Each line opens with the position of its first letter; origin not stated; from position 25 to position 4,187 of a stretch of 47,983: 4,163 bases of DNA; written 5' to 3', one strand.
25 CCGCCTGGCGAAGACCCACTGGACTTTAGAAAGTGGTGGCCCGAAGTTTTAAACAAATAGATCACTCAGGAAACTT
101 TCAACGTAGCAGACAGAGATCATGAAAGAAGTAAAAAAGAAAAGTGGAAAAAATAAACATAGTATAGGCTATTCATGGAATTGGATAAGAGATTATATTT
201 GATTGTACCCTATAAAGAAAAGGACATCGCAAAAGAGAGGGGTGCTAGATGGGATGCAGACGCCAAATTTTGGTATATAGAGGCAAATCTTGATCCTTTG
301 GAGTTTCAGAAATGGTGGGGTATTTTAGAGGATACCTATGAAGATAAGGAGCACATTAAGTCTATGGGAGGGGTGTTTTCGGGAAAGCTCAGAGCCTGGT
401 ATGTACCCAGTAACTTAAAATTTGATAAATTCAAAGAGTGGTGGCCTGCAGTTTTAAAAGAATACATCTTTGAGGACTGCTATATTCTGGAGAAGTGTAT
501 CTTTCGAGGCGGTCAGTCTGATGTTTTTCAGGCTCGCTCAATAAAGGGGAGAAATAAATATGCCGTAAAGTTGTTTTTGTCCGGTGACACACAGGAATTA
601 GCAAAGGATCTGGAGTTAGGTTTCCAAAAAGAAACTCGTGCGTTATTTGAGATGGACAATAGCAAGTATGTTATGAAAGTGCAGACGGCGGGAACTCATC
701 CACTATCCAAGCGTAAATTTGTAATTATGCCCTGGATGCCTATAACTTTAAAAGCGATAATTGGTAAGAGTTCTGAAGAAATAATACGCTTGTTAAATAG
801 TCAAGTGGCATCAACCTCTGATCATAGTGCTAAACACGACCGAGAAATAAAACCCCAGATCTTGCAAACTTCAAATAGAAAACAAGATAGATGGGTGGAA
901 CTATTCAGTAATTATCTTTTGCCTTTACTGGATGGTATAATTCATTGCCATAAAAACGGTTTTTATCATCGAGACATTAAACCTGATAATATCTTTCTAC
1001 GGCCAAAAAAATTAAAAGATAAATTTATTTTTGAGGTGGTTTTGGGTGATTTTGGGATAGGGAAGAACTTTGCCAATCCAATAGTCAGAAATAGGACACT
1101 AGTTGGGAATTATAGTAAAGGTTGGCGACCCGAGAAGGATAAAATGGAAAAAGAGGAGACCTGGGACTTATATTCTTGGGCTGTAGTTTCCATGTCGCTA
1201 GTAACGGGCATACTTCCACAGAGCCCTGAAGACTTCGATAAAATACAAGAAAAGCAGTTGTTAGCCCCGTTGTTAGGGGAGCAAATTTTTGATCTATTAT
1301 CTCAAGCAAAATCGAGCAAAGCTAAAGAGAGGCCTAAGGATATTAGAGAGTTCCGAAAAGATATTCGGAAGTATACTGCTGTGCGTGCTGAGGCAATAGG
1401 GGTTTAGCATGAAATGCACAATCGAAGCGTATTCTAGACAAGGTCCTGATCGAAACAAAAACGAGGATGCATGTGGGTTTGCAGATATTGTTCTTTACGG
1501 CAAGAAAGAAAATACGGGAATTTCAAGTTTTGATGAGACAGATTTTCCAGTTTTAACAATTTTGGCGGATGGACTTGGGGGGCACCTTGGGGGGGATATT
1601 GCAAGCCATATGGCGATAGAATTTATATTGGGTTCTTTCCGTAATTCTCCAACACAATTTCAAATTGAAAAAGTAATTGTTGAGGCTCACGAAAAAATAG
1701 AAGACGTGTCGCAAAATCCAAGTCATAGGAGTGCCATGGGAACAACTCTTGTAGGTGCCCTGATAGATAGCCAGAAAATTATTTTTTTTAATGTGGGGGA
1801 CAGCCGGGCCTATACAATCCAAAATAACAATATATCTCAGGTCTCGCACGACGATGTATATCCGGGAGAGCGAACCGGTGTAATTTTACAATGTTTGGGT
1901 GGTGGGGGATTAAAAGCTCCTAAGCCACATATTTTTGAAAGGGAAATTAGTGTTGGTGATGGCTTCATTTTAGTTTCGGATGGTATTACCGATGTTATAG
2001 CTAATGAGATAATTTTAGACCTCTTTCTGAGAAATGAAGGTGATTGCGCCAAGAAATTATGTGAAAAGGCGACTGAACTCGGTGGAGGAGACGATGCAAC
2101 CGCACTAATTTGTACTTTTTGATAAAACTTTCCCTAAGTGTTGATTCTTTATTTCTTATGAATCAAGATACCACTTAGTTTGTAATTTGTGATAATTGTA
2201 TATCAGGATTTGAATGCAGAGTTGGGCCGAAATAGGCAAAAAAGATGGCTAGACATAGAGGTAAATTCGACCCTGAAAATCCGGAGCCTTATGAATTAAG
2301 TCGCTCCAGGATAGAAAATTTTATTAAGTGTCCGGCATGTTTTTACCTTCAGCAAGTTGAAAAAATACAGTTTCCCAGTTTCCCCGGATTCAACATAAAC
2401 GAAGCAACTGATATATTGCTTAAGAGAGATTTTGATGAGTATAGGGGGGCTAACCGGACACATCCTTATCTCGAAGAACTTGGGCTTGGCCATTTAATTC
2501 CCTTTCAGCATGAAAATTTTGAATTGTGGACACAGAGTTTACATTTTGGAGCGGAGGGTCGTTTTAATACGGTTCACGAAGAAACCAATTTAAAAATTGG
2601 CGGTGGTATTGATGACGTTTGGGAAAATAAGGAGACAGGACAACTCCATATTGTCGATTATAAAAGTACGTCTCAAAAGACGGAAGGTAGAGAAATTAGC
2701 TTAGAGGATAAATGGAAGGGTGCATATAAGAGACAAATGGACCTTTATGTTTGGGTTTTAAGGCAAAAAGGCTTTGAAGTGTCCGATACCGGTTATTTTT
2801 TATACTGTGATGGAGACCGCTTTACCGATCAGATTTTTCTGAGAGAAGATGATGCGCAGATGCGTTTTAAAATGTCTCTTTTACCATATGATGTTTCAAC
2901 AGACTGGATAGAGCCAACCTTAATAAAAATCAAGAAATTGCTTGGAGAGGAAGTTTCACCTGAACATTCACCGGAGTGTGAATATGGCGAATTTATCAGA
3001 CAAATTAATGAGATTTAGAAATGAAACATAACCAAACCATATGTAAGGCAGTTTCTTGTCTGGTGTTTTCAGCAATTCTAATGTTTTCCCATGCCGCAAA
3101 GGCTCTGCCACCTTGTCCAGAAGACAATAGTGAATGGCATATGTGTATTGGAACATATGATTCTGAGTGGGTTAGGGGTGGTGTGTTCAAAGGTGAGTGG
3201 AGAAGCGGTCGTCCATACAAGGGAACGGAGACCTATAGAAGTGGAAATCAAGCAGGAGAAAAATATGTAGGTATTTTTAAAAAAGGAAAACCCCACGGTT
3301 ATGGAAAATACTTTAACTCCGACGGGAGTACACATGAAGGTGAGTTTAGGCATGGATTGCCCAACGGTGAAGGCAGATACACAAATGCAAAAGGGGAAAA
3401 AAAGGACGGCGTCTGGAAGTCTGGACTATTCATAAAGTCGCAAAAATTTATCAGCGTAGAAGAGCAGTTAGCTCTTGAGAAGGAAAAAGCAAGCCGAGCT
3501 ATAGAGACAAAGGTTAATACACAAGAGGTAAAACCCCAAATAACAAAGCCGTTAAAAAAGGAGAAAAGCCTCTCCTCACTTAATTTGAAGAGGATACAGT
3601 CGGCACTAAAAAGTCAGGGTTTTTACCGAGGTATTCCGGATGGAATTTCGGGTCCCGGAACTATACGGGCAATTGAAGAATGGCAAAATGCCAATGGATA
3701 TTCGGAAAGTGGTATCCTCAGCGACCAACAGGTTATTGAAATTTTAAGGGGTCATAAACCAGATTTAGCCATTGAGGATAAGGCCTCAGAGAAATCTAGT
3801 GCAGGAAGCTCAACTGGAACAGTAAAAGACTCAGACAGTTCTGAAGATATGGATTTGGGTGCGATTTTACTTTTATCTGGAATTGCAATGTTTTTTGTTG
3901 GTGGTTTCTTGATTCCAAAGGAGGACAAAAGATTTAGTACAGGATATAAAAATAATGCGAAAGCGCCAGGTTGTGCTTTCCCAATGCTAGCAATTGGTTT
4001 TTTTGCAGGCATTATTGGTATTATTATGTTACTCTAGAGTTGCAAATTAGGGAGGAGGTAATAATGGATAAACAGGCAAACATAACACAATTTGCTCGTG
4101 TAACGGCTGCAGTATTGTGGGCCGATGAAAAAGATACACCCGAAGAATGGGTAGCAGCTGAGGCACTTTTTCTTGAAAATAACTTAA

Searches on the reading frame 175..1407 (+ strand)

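Call 46: search_protein_families(library=pfam, proteins=[window:175-1407:+], max_evalue=0.001)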
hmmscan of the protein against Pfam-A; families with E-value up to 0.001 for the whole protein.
window:175-1407:+ (410 aa): 3 families
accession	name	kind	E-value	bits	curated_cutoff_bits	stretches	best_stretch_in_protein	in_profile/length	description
PF18974.5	DUF5710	-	3.1e-23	81.6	26.5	2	6-48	1-43/44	Domain of unknown function (DUF5710)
PF00069.31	Pkinase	-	8.7e-17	61.8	31.7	1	107-395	5-241/263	Protein kinase domain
PF07714.23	PK_Tyr_Ser-Thr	-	0.00046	20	23.1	1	111-387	9-249/258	Protein tyrosine and serine/threonine kinase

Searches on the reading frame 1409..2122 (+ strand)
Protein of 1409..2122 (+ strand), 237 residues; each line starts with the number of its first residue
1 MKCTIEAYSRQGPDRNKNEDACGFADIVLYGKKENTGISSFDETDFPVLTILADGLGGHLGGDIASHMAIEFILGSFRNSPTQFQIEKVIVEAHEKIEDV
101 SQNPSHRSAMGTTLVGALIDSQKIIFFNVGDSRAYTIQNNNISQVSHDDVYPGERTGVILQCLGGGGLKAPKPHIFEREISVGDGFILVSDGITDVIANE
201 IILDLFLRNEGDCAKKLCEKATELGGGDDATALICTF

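Call 46: search_protein_families(library=pfam, proteins=[window:1409-2122:+], max_evalue=0.001)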
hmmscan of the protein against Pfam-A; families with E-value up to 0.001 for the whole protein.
window:1409-2122:+ (237 aa): 2 families
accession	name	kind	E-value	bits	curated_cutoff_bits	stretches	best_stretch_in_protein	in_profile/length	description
PF00481.26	PP2C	-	4.4e-12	46.6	20.3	1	85-148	71-139/255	Protein phosphatase 2C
PF13672.11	PP2C_2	-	5.2e-12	46.2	24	1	43-197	21-178/209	Protein phosphatase 2C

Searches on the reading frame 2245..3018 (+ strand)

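Call 46: search_protein_families(library=pfam, proteins=[window:2245-3018:+], max_evalue=0.001)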
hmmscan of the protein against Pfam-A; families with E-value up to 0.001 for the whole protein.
window:2245-3018:+ (257 aa): 1 family
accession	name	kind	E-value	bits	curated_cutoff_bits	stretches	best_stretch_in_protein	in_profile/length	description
PF12705.13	PDDEXK_1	-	2.5e-13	51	22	1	99-247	117-239/247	PD-(D/E)XK nuclease superfamily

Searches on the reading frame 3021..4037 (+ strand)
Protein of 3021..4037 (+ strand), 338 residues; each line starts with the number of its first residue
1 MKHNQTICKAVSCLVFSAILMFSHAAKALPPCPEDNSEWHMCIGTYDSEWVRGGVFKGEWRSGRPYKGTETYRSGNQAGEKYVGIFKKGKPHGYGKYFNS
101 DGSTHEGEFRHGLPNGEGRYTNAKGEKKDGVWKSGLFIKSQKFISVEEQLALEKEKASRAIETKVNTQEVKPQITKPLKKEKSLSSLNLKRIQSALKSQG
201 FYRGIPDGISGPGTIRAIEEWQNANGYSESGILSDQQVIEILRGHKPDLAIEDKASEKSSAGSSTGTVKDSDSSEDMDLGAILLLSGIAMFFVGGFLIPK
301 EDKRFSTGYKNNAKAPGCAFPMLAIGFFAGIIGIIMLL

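Call 46: search_protein_families(library=pfam, proteins=[window:3021-4037:+], max_evalue=0.001)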
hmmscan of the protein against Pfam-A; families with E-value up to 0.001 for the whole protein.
window:3021-4037:+ (338 aa): 2 families
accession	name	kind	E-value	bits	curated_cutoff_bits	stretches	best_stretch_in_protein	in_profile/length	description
PF01471.23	PG_binding_1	-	4.1e-09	36.9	23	1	188-236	4-52/57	Putative peptidoglycan binding domain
PF02493.26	MORN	-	8.4e-09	35.3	22.5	2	82-104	1-23/23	MORN repeat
